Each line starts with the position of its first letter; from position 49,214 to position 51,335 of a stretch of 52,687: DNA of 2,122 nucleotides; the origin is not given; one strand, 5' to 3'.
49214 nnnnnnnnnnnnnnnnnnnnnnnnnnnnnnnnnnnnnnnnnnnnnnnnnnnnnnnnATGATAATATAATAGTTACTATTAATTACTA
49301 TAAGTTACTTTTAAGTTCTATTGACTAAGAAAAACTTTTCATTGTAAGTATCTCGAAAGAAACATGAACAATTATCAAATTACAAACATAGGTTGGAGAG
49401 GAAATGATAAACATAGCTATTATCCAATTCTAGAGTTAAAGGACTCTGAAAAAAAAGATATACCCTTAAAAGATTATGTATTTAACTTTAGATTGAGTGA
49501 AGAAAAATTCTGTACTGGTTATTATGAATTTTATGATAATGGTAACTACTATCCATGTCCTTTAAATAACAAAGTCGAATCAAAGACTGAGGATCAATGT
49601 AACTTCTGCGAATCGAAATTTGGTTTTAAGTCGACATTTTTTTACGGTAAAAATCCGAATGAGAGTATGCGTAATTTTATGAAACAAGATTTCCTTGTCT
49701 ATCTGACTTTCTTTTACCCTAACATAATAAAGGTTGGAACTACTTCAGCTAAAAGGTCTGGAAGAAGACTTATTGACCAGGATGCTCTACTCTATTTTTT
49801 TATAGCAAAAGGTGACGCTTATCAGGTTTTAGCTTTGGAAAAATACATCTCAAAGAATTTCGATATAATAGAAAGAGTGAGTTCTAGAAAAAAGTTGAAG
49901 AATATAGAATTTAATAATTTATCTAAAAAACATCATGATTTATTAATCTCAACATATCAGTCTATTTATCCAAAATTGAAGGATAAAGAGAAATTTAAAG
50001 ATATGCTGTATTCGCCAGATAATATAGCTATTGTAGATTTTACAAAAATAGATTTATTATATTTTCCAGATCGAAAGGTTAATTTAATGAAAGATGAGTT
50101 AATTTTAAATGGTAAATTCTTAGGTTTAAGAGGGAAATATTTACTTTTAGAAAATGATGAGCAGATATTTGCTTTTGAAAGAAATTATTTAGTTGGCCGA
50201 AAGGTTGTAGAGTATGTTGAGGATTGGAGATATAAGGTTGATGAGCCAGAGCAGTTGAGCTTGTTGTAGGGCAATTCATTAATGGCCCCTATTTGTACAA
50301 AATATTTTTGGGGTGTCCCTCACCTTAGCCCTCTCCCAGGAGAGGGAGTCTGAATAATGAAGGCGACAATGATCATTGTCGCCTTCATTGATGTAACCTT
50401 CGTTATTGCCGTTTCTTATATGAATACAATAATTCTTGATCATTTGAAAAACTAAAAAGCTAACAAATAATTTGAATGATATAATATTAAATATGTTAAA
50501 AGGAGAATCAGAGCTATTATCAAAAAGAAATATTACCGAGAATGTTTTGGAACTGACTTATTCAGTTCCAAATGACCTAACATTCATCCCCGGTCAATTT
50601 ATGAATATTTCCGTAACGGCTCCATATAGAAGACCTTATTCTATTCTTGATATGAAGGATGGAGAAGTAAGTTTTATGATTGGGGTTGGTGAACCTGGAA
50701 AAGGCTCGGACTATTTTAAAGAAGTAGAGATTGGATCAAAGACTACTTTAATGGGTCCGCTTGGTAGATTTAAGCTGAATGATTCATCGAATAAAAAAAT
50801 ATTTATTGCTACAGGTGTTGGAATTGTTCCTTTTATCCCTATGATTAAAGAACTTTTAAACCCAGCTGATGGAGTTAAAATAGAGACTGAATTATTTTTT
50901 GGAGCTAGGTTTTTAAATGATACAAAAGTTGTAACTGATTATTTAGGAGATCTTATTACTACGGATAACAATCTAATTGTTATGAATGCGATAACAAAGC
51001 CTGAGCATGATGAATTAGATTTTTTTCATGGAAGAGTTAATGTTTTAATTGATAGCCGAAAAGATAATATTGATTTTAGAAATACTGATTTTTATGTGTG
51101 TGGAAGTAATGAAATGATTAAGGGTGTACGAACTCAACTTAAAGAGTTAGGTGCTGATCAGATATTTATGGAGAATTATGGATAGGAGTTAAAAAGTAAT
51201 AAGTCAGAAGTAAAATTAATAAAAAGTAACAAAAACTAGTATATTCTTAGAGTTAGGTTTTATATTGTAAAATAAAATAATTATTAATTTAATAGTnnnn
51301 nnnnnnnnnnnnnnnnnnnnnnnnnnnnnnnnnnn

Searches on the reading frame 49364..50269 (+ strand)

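Call 113: search_protein_families(library=pfam, proteins=[window:49364-50269:+], max_evalue=0.001)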
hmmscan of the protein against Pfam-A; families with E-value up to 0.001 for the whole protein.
window:49364-50269:+ (301 aa): 1 family
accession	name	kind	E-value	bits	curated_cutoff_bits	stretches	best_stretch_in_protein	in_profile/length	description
PF10977.13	DUF2797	-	8.1e-10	39.4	25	1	90-265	50-215/227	Protein of unknown function (DUF2797)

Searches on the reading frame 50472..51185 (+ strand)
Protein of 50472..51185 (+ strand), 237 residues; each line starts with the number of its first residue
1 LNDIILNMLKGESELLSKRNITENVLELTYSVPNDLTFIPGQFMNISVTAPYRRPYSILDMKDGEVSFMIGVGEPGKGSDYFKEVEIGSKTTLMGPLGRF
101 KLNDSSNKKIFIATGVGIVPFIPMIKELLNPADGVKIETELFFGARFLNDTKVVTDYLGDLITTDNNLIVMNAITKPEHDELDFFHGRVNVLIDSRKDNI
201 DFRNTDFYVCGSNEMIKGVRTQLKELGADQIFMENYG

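Call 113: search_protein_families(library=pfam, proteins=[window:50472-51185:+], max_evalue=0.001)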
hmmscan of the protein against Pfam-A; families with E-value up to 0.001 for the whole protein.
window:50472-51185:+ (237 aa): 3 families
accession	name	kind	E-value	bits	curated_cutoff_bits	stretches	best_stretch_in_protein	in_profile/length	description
PF00970.30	FAD_binding_6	-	6.6e-09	36.5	21.1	1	14-101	3-98/99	Oxidoreductase FAD-binding domain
PF00175.26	NAD_binding_1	-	7.4e-09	36.7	22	1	111-220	1-108/109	Oxidoreductase NAD-binding domain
PF08030.17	NAD_binding_6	-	0.00019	22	22.2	0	111-172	6-71/156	Ferric reductase NAD binding domain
